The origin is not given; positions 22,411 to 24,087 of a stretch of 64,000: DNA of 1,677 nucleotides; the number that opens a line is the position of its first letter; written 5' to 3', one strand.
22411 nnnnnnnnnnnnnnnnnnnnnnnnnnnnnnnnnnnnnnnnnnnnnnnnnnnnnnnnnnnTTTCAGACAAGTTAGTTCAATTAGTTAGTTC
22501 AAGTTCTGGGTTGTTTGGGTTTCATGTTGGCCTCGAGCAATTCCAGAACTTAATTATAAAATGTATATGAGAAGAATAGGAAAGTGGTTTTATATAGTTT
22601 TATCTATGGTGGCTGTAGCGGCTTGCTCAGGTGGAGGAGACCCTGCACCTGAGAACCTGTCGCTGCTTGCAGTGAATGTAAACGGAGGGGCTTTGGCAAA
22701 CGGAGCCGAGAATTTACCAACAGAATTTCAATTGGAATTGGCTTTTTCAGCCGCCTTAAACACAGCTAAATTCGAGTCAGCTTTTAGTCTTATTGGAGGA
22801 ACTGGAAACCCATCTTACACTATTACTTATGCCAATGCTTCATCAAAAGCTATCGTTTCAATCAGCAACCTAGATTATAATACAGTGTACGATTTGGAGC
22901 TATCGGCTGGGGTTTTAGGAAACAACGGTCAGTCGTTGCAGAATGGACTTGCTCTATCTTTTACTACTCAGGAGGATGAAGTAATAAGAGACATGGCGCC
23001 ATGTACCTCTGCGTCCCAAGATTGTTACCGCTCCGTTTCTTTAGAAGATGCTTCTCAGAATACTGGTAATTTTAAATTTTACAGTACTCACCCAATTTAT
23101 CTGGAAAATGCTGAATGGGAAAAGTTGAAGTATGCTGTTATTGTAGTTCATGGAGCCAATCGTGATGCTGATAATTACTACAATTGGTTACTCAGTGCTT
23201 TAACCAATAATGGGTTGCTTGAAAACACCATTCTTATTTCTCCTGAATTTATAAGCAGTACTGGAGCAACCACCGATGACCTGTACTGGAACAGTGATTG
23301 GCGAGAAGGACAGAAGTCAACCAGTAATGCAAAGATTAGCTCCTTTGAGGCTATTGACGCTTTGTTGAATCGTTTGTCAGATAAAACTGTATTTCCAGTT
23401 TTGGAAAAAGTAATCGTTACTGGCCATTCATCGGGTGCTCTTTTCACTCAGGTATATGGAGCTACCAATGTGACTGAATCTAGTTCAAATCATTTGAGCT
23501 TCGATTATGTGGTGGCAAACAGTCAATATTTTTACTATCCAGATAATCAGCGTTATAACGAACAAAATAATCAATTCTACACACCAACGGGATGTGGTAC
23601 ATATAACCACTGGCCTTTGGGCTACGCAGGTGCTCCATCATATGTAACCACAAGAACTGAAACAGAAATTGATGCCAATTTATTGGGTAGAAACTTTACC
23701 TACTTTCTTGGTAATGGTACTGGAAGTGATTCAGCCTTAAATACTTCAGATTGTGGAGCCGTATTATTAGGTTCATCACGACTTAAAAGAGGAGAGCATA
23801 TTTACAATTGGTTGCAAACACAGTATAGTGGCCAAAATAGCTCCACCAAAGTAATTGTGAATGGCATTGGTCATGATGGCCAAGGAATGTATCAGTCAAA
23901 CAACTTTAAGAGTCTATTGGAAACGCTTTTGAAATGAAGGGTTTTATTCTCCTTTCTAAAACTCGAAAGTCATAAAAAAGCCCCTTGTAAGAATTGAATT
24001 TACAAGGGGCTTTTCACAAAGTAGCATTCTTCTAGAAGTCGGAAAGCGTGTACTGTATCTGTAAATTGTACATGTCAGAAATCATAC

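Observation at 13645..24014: SusC/D utilisation locus with no glycoside hydrolase: two esterases and a dicarboxylate-type symporter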

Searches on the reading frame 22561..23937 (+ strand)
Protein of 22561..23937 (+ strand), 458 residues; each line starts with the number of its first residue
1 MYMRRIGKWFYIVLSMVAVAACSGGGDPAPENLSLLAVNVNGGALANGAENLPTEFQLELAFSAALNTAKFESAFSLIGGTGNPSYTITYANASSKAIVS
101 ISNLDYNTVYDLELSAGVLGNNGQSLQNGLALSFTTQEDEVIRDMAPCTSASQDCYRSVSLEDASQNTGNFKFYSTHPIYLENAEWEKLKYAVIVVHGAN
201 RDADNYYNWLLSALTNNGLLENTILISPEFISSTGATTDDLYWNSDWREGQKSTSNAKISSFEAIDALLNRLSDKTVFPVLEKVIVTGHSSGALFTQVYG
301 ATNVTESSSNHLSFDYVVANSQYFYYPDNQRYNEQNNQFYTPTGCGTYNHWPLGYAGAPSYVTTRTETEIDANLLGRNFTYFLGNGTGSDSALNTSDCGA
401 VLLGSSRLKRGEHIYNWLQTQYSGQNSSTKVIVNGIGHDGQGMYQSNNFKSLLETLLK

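Call 3: search_protein_families(library=pfam, proteins=[window:22561-23937:+], max_evalue=0.01)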
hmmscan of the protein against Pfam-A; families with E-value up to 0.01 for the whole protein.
window:22561-23937:+ (458 aa): 1 family
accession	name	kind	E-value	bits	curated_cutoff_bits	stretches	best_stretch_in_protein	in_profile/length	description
PF13205.12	Big_5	-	2e-10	41.8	23.6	1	44-136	11-105/105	Bacterial Ig-like domain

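Call 4: search_protein_families(library=ncbifam, proteins=[window:22561-23937:+], max_evalue=0.01)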
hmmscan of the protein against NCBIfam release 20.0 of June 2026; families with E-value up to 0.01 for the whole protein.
window:22561-23937:+ (458 aa): 1 family
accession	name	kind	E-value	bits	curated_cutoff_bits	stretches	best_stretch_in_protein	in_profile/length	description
NF050058.1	e_dPHAscl_type1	hypoth_equivalog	0.0011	18.6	150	1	193-302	25-124/276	extracellular catalytic domain type 1 short-chain-length polyhydroxyalkanoate depolymerase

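Call 6: search_solved_structures(query=window:22561-23937:+, max_evalue=1, show_alignments=2)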
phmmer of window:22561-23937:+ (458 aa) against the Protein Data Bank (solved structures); distinct sequences matched with E-value up to 1: 0.

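Call 10: find_homologous_proteins(query=window:22561-23937:+)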
Query window:22561-23937:+ (458 aa): 259 proteins with E <= 0.001 among 8000 candidates; the best 120 are listed.
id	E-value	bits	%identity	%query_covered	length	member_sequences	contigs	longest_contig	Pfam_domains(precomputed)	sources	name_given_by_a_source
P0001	2.0e-292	988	96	100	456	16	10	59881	PF13205.13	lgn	-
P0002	2.6e-274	928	94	100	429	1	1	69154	PF13205.13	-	-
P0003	1.4e-219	748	71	99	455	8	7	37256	PF13205.13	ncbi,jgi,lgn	ncbi:MAG: hypothetical protein ACI905_002128 [Roseivirga sp.]|jgi:hypothetical protein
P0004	4.5e-214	729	69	100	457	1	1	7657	PF13205.13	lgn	-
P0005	5.8e-206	703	64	99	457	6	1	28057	PF13205.13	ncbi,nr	ncbi:MAG: Ig-like domain-containing protein [Cytophagia bacterium]|nr:Ig-like domain-containing prot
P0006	1.7e-205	701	67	95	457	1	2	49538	PF13205.13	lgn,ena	-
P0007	7.4e-197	673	63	100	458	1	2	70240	PF13205.13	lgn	-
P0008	8.1e-195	666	64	98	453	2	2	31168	PF13205.13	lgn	-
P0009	5.8e-190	650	66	95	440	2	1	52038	PF13205.13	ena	-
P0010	6.6e-186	637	62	100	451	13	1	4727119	PF13205.13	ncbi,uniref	ncbi:Ig-like domain-containing protein [Roseivirga pacifica]|uniref:Ig-like domain-containing protei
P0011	4.0e-138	479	51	98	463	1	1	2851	PF13205.13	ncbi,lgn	-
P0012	1.0e-137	478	49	97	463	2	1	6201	PF13205.13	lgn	-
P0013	1.1e-137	478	51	93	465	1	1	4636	PF13205.13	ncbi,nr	ncbi:MAG: Ig-like domain-containing protein [Phaeodactylibacter sp.]|nr:Ig-like domain-containing pr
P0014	1.2e-137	478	52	93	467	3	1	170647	PF13205.13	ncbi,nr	ncbi:MAG: Ig-like domain-containing protein [Lewinellaceae bacterium]|nr:Ig-like domain-containing p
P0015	4.7e-136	472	49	98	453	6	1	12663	PF13205.13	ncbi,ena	-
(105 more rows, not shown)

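Call 13: find_related_loci(query=A1, collection=genome_contigs, flank=10000)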
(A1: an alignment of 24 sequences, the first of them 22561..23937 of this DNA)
Query A1 (458 aa) in genome_contigs; peptide patterns used: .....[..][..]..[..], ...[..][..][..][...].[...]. (x = any residue, [..] = any of these).
427 stretches matched a pattern; 290 encode a relative of the query (tblastn E <= 1e-3); the best 80 are kept; 80 distinct loci.
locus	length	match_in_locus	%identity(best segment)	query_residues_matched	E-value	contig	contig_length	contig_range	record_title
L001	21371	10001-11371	91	1-457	0e+0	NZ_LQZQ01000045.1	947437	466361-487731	Roseivirga ehrenbergii strain KMM 6017 RE_R1_contig_5, whole genome shotgun sequence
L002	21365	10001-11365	64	3-457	0e+0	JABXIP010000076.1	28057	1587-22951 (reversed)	MAG: Cytophagia bacterium isolate HF-Din09 c_000000027191, whole genome shotgun sequence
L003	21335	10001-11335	62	10-458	0e+0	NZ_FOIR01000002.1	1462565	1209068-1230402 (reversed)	Roseivirga pacifica strain CGMCC 1.12402, whole genome shotgun sequence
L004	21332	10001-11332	49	9-457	2e-142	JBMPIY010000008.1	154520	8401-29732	Cytophagales bacterium SYC-11 NODE_8_length_154520_cov_160.668065, whole genome shotgun sequence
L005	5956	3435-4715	51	33-457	2e-142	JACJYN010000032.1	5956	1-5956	MAG: Lewinellaceae bacterium isolate HK-STAS-BACT-39 HK-STAS-BACT-39_32, whole genome shotgun sequence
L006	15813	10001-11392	48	2-458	5e-141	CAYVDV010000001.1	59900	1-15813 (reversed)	MAG TPA_asm: uncultured Saprospiraceae bacterium isolate binchicken_co118_291 genome assembly, contig: NODE_417_length_5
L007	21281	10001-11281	52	33-457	2e-140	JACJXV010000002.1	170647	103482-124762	MAG: Lewinellaceae bacterium isolate HK-STAS-BACT-21 HK-STAS-BACT-21_2, whole genome shotgun sequence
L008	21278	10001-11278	52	35-457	2e-140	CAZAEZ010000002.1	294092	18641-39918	MAG TPA_asm: uncultured Saprospiraceae bacterium isolate SRP329715_co2_243 genome assembly, contig: NODE_47_length_29409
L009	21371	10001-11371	49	1-450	2e-139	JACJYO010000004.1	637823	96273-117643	MAG: Lewinellaceae bacterium isolate HK-STAS-BACT-40 HK-STAS-BACT-40_4, whole genome shotgun sequence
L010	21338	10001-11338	47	3-451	2e-139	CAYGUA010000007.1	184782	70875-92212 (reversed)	MAG TPA_asm: uncultured Marinoscillum sp. isolate ERP117304_co3_233 genome assembly, contig: NODE_67_length_184782_cov_1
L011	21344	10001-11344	47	5-457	1e-137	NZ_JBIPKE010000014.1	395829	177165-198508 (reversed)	Marinoscillum luteum strain KCTC 23939 k141_46, whole genome shotgun sequence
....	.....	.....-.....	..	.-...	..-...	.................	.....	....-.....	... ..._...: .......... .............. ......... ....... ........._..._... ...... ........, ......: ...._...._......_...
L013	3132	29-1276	48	30-450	1e-142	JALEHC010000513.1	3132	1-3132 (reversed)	MAG: Saprospiraceae bacterium isolate HH_bin16 k97_104884, whole genome shotgun sequence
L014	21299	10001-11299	47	22-457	4e-136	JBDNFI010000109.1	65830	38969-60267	MAG: Cyclobacteriaceae bacterium isolate concoct.114.WLB k141_1761483, whole genome shotgun sequence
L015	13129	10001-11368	48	4-458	2e-134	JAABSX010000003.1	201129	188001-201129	MAG: Microscillaceae bacterium isolate S19.Bin083 NODE_3_length_201129_cov_8.58322, whole genome shotgun sequence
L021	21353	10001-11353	47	3-457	5e-131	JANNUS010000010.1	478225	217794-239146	MAG: Cyclobacteriaceae bacterium isolate SOY_30_metabat_108 SOY_30_k141_4158734, whole genome shotgun sequence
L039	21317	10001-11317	47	16-458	2e-125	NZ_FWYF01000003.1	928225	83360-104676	Reichenbachiella faecimaris strain DSM 26133, whole genome shotgun sequence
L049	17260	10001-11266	46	27-449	1e-117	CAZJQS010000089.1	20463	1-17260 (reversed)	MAG TPA_asm: uncultured Saprospiraceae bacterium isolate SRP141376_co3_64 genome assembly, contig: NODE_7065_length_2046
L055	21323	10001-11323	42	5-457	5e-110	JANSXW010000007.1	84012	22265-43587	MAG: bacterium isolate bin.35 k141_21988_length_84012_cov_76.0524, whole genome shotgun sequence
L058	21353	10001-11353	40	3-453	6e-108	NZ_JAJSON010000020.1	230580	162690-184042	Christiangramia crocea strain YB25 19, whole genome shotgun sequence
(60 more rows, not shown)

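Call 20: search_protein_families(library=pfam, proteins=[L039:8086-9897:+, L058:8165-9952:+, L039:11439-13058:+], max_evalue=0.01)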
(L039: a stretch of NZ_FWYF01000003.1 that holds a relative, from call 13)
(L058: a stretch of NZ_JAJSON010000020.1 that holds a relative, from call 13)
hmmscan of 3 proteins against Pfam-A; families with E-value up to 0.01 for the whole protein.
L039:8086-9897:+ (603 aa): 3 families
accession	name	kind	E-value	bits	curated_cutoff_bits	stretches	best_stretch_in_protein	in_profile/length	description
PF13205.12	Big_5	-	0.0005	21.2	23.6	1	63-149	15-105/105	Bacterial Ig-like domain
PF03160.20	Calx-beta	-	0.00081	19.8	27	1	179-239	32-93/119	Calx-beta domain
PF16397.10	DUF5006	-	0.0016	18.1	34.1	1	162-247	155-241/263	Domain of unknown function (DUF5006)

L058:8165-9952:+ (595 aa): 4 families
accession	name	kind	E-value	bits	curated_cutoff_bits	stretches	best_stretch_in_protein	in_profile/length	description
PF13205.12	Big_5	-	2.8e-13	51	23.6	1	56-146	14-105/105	Bacterial Ig-like domain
PF00932.25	LTD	-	1.2e-05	26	34.3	0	293-377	35-105/109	Lamin Tail Domain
PF03160.20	Calx-beta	-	1.4e-05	25.5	27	1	152-250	6-104/119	Calx-beta domain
PF20579.4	LapA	-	0.0034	18.2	27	1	159-243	9-79/99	LapA domain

L039:11439-13058:+ (539 aa): 1 family
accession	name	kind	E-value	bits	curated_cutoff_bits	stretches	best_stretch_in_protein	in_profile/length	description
PF01293.25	PEPCK_ATP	-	2.6e-221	735.7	26.5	1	23-487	2-465/465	Phosphoenolpyruvate carboxykinase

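Call 24: predict_structure(alignment_id=A1)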
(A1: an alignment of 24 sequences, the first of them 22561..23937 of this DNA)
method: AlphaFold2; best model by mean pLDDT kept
length: 458 residues; sequences in the alignment: 24
mean_pLDDT: 90.1   pTM: 0.81
mean pLDDT of the five models: 90.1, 89.6, 89.3, 88.6, 86.5
residues with pLDDT >= 90: 328; 70-90: 99; 50-70: 20; < 50: 11
segments of 3 or more residues with pLDDT < 50: 1-5, 23-26
pLDDT, mean of each block of 10 residues (from residue 1): 51 55 53 91 83 89 96 94 91 92 92 96 94 92 86 89 97 96 92 95 95 90 96 94 95 97 98 97 97 97 93 97 91 92 88 92 92 96 86 85 91 94 92 91 93 90
secondary structure, 60 per line:
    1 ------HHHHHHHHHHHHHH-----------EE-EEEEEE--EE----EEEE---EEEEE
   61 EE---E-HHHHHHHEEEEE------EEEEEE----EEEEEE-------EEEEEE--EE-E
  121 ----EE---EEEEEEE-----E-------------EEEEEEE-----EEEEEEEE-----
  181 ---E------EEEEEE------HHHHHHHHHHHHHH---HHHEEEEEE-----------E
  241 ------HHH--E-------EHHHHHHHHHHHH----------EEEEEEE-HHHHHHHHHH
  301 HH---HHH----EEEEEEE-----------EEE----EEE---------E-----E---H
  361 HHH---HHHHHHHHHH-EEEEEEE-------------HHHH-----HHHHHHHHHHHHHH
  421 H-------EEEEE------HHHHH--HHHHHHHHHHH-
elements in order: H7-20 E35-40 E49-52 E56-62 H68-74 E75-79 E86-91 E96-101 E109-114 E130-136 E156-162 E168-175 E191-196 H203-216 E223-228 H261-272 E283-289 H291-302 E313-319 E331-333 E338-340 H360-363 H367-376 E378-384 H398-401 H407-421 E429-433 H440-444 H447-457

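Call 26: search_protein_families(library=ncbifam, proteins=[L004:11343-12398:+, L001:18649-19473:+, L007:12252-13352:+, L003:13983-15269:-], max_evalue=0.00001)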
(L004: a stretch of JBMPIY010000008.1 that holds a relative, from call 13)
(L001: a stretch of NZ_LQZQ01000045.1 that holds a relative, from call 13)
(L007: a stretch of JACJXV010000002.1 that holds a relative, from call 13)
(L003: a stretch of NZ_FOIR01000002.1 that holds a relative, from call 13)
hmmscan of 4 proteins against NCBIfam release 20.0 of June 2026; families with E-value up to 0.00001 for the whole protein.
L004:11343-12398:+ (351 aa): 16 families
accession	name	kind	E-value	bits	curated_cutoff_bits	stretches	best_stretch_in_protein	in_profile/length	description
TIGR02089.1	TTC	equivalog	1.2e-164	547.4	470.4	1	2-347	3-351/352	tartrate dehydrogenase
NF006048.0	PRK08194.1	equivalog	1.9e-154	514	501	1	3-350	4-351/352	tartrate dehydrogenase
NF002898.0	PRK03437.1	equivalog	4.1e-119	397.9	393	1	2-348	4-345/347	3-isopropylmalate dehydrogenase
TIGR02088.1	LEU3_arch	subfamily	6.6e-92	308.2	409.8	1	5-345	1-324/324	isopropylmalate/isohomocitrate dehydrogenases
NF040626.1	AksF2_Meth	equivalog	1.5e-89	300.5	540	1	3-350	2-332/333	homoisocitrate dehydrogenase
NF040619.1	AksF_Meth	equivalog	3.3e-80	269.7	500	1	3-344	2-343/343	homoisocitrate dehydrogenase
NF006529.0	PRK08997.1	equivalog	6e-79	265.4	510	1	2-347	3-334/335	isocitrate dehydrogenase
TIGR00169.1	leuB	equivalog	9.4e-71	238.6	353.2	1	4-347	1-348/349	3-isopropylmalate dehydrogenase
NF006673.0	PRK09222.1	equivalog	3.2e-67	227.6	509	1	2-348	4-341/482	NADP-dependent isocitrate dehydrogenase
TIGR00175.1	mito_nad_idh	equivalog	2e-63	214.6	432.4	1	2-348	3-334/334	isocitrate dehydrogenase (NAD(+))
NF040855.1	iso_homocit_dh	equivalog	1.2e-58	199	680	1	3-350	2-321/345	isocitrate--homoisocitrate dehydrogenase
TIGR02924.1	ICDH_alpha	equivalog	2.9e-52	178.3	561.35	1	4-332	2-315/473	isocitrate dehydrogenase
TIGR00183.1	prok_nadp_idh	equivalog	2.1e-44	152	567.3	2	201-332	270-394/417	isocitrate dehydrogenase (NADP(+))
NF005036.0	PRK06451.1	equivalog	1.3e-40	139.4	484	2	217-350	276-410/412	NADP-dependent isocitrate dehydrogenase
NF005425.0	PRK07006.1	equivalog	9.8e-40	136.6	490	2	216-331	282-393/416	NADP-dependent isocitrate dehydrogenase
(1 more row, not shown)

L001:18649-19473:+ (274 aa): 236 families (the best 25 are shown)
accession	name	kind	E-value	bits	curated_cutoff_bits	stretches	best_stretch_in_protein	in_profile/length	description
NF005446.0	PRK07035.1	equivalog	2.6e-89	298.9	373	1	22-273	3-254/255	SDR family oxidoreductase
NF005559.1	PRK07231.1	subfamily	5.2e-77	258.7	215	1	28-274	2-249/249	glucose 1-dehydrogenase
NF006070.0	PRK08213.1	subfamily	1.8e-68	230.9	279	1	20-274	2-258/259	gluconate 5-dehydrogenase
NF005681.0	PRK07478.1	subfamily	5.4e-63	212.7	267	1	27-273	3-250/254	SDR family oxidoreductase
NF004198.0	PRK05653.1-3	equivalog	6.4e-63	212.5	296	1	28-273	5-247/248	3-oxoacyl-ACP reductase FabG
NF052558.1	MBtsdlDhBudC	equivalog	2.8e-60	204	270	1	29-273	2-242/250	meso-2,3-butanediol dehydrogenase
NF005853.0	PRK07774.1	equivalog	4.5e-60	203.1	303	1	26-273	2-247/250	SDR family oxidoreductase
NF004791.0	PRK06138.1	equivalog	9.3e-60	202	312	1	27-273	2-250/252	SDR family oxidoreductase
NF004778.0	PRK06124.1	equivalog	1.6e-59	201.4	303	1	20-274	1-254/256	SDR family oxidoreductase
NF004818.0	PRK06172.1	equivalog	4.6e-59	199.8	336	1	27-273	4-251/253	SDR family oxidoreductase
NF009466.0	PRK12826.1-2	subfamily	9.9e-59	198.8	222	1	31-272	4-244/248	3-oxoacyl-ACP reductase FabG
NF009093.0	PRK12429.1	subfamily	1.1e-57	195.2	258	1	27-274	2-258/259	3-hydroxybutyrate dehydrogenase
TIGR01830.1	3oxo_ACP_reduc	equivalog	1.1e-56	192.2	297.75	1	33-271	1-237/239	3-oxoacyl-[acyl-carrier-protein] reductase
NF006693.0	PRK09242.1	equivalog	1.6e-55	188.1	328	1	23-272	3-253/258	SDR family oxidoreductase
NF053701.1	CsHdxCHCADhChcB2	equivalog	8.7e-55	185.9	350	1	28-273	1-243/245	cis-4-hydroxycyclohexanecarboxylate dehydrogenase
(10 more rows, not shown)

L007:12252-13352:+ (366 aa): 46 families (the best 25 are shown)
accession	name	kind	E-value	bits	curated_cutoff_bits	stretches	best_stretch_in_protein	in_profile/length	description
NF009622.0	PRK13128.1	equivalog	9.6e-28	96.9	443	1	32-347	8-315/518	D-aminopeptidase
NF033085.1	bla_class_C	equivalog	1.1e-25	90.2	415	1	28-269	3-230/356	class C beta-lactamase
NF007943.0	PRK10662.1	equivalog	5.4e-23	81.2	266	1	20-269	23-266/380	D-alanyl-D-alanine-carboxypeptidase/endopeptidase AmpH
NF040478.1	blaLAQ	exception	1.9e-20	73.1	850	1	22-272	20-255/380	LAQ family class C beta-lactamase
NF052559.1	MthAcHydAcmB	equivalog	2.9e-20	72.4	550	1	124-269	119-265/391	methyl acetate hydrolase AcmB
NF041665.1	blaPSZ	exception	4.6e-20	72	850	1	27-276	25-259/379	PSZ family class C beta-lactamase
NF038366.1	blaSFDC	exception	8.2e-20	71.2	840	1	18-272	17-256/382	SFDC family class C beta-lactamase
NF012173.1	CMY2-MIR-ACT-EC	exception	1.2e-19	70.4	680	1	10-273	10-257/380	CMY2/MIR/ACT/EC family class C beta-lactamase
NF038089.1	blaYRC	exception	2.6e-19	69.5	870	1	16-272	15-256/381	YRC family class C beta-lactamase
NF038238.1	blaBUT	exception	2.3e-18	66.5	850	1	19-271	19-257/383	BUT family class C beta-lactamase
NF002968.0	PRK03642.1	equivalog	2.9e-18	65.9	385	1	31-218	41-240/432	penicillin binding protein PBP4B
NF053709.1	blaAKO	exception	5.5e-18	65.1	875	1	15-272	14-256/381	AKO family class C beta-lactamase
NF000185.2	BlaEC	exception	9e-18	64.4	850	1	13-270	12-250/377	BlaEC family class C beta-lactamase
NF038069.1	blaIDC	exception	2.8e-17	62.7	850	1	6-311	16-305/395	IDC family class C beta-lactamase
NF041662.1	ampC_Kaer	exception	6.9e-17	61.3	825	1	19-271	19-255/381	AmpC-Kaer family extended-spectrum class C beta-lactamase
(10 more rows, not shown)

L003:13983-15269:- (428 aa): 19 families
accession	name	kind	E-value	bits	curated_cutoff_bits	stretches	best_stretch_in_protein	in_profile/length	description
NF045552.1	GlutCoADH_Des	equivalog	9.4e-87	291.7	470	1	50-423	1-381/387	glutaryl-CoA dehydrogenase Acd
NF042972.1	AcrlCoAredClosAcrC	equivalog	5.3e-82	275.5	640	1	50-421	1-376/378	acryloyl-CoA reductase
NF058590.1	AcCoDHFadEBacil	equivalog_domain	1.2e-75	255.3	600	1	54-417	21-406/586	acyl-CoA dehydrogenase FadE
NF052270.1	Staph_DH_FadE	equivalog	3.2e-71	240.2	600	1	45-427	12-399/400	acyl-CoA dehydrogenase FadE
NF042439.1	SulpropCoADesulf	equivalog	1.6e-48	165.3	600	1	64-411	3-360/379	3-sulfinopropanoyl-CoA desulfinase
NF053553.1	prodigi_MBC_PigA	equivalog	4.5e-48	164.3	500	1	50-414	1-372/381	prodigiosin MBC biosynthesis dehydrogenase PigA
NF045652.1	ProlPCPDhRedW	equivalog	4.8e-48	163.9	650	1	61-389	7-342/376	L-prolyl-[peptidyl-carrier protein] dehydrogenase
NF043006.1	CyhCrbnylCoADH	equivalog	8.9e-43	146.7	650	1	55-421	5-375/380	cyclohexane-1-carbonyl-CoA dehydrogenase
TIGR03207.1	cyc_hxne_CoA_dh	equivalog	5.3e-39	134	575.35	1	56-418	3-368/372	cyclohexanecarboxyl-CoA dehydrogenase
NF008997.0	PRK12341.1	equivalog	9.3e-39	133.5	537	1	50-421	1-376/382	acyl-CoA dehydrogenase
NF002885.1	PRK03354.1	equivalog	7.1e-37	127.3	540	1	50-420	1-372/378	crotonobetainyl-CoA dehydrogenase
TIGR03204.1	pimC_large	equivalog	7.5e-20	71.2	623.85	1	98-355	53-308/395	pimeloyl-CoA dehydrogenase large subunit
NF007000.1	PRK09463.1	subfamily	4.8e-19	68.2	600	1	82-388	70-399/726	acyl-CoA dehydrogenase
TIGR04022.1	sulfur_SfnB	equivalog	2.9e-17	62.6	430.9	1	84-373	32-332/391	SfnB family sulfur acquisition oxidoreductase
TIGR03203.1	pimD_small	equivalog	5.2e-15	55.4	652.7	1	148-414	98-369/378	pimeloyl-CoA dehydrogenase small subunit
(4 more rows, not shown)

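Call 27: fold_search(model_id=the predicted structure, library=pdb)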
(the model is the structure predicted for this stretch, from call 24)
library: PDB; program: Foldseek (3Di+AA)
matches with E <= 10: 1849; with E <= 0.001: 310
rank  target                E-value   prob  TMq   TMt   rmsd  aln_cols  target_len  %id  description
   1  3d0k_B                2.1e-15  1.00  0.46  0.69   4.8       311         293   18  Crystal structure of the LpqC, poly(3-hydroxybutyrate) depolymerase from Bordetella parapertussis (released 2008-07-01)
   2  3d0k_A                3.0e-15  1.00  0.45  0.70   4.7       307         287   18  Crystal structure of the LpqC, poly(3-hydroxybutyrate) depolymerase from Bordetella parapertussis (released 2008-07-01)
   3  6ve6_A                2.1e-14  1.00  0.47  0.76   4.5       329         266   17  A structural characterization of poly(aspartic acid) hydrolase-1 from Sphingomonas sp. KT-1. (released 2020-12-09)
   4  9o7u                  5.0e-14  1.00  0.44  0.71   5.5       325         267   14  Structure Determination of Pedobacter sp. KP-2 PahZ1 (released 2026-03-11)
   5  6ve6_C                1.0e-13  1.00  0.45  0.75   5.4       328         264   17  A structural characterization of poly(aspartic acid) hydrolase-1 from Sphingomonas sp. KT-1. (released 2020-12-09)
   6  6gul_B                4.0e-09  1.00  0.36  0.53   7.2       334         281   11  Siderophore hydrolase EstB mutant E211Q from Aspergillus fumigatus (released 2018-08-15)
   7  6gud_A                5.7e-09  1.00  0.34  0.49   7.6       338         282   10  Siderophore hydrolase EstB from Aspergillus fumigatus (released 2018-08-15)
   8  6gui_A                6.4e-09  1.00  0.34  0.50   7.7       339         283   11  Siderophore hydrolase EstB mutant H267N from Aspergillus fumigatus (released 2018-08-15)
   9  6gur_B                7.6e-09  1.00  0.35  0.52   7.4       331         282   12  Siderophore hydrolase EstB from Aspergillus fumigatus in complex with TAFC (released 2018-08-15)
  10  6gul_A                9.1e-09  1.00  0.35  0.51   7.5       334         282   11  Siderophore hydrolase EstB mutant E211Q from Aspergillus fumigatus (released 2018-08-15)
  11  6gug_A                1.2e-08  1.00  0.34  0.50   7.7       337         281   11  Siderophore hydrolase EstB mutant S148A from Aspergillus fumigatus (released 2018-08-15)
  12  6gug_B                1.3e-08  1.00  0.33  0.50   7.6       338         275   11  Siderophore hydrolase EstB mutant S148A from Aspergillus fumigatus (released 2018-08-15)
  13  6gud_B                1.7e-08  1.00  0.33  0.49   7.9       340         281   11  Siderophore hydrolase EstB from Aspergillus fumigatus (released 2018-08-15)
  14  6gur_A                1.9e-08  1.00  0.36  0.53   7.2       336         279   11  Siderophore hydrolase EstB from Aspergillus fumigatus in complex with TAFC (released 2018-08-15)
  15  6gun_C                2.9e-08  1.00  0.36  0.51   7.2       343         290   12  Siderophore hydrolase EstB from Aspergillus nidulans (released 2018-08-15)
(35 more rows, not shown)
